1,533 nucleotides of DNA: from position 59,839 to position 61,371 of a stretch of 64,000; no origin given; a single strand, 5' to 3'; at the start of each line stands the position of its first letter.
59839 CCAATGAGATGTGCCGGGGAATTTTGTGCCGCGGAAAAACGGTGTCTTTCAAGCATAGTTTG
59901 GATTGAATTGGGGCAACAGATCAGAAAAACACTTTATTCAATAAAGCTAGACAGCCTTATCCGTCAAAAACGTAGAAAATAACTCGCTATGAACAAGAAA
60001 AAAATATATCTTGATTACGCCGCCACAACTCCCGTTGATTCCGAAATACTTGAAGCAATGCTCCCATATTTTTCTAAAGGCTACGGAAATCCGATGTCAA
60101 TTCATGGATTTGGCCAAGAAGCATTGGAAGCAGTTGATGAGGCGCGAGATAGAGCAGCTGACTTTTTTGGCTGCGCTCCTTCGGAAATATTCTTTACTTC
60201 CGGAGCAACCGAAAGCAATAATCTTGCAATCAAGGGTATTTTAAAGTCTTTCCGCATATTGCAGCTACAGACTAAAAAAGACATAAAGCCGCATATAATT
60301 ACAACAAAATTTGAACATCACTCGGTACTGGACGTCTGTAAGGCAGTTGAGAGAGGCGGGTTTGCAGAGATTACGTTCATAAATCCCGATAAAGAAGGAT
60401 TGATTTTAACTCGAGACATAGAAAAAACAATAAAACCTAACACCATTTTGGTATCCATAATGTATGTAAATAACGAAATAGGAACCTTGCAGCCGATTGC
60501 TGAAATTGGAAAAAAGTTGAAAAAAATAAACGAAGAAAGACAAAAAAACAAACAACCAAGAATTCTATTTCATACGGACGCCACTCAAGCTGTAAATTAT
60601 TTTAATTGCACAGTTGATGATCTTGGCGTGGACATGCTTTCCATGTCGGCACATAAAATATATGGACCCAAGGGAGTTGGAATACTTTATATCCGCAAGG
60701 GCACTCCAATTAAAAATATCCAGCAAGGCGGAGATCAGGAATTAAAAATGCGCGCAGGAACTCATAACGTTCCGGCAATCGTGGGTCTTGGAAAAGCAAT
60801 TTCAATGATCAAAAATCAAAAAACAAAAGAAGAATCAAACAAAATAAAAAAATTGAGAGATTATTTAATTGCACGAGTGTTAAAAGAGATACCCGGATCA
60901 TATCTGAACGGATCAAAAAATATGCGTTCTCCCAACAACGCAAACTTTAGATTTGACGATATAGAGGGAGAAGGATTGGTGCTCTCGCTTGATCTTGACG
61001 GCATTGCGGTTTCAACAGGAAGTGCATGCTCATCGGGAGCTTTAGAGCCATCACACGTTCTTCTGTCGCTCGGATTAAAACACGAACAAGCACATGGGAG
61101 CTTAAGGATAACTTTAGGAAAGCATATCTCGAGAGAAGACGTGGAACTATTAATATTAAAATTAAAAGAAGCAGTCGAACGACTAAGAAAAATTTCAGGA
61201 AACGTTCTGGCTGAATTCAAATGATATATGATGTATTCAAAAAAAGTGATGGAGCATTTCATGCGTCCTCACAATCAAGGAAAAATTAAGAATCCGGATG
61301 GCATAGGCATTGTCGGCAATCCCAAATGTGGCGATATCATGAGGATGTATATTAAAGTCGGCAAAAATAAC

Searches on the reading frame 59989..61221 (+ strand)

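Call 68: search_protein_families(library=pfam, proteins=[window:59989-61221:+], max_evalue=0.00001)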
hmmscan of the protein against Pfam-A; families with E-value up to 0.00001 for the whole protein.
window:59989-61221:+ (411 aa): 1 family
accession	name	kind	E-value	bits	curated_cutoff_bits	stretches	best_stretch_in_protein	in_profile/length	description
PF00266.25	Aminotran_5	-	2e-80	271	21.5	1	6-388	1-371/371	Aminotransferase class-V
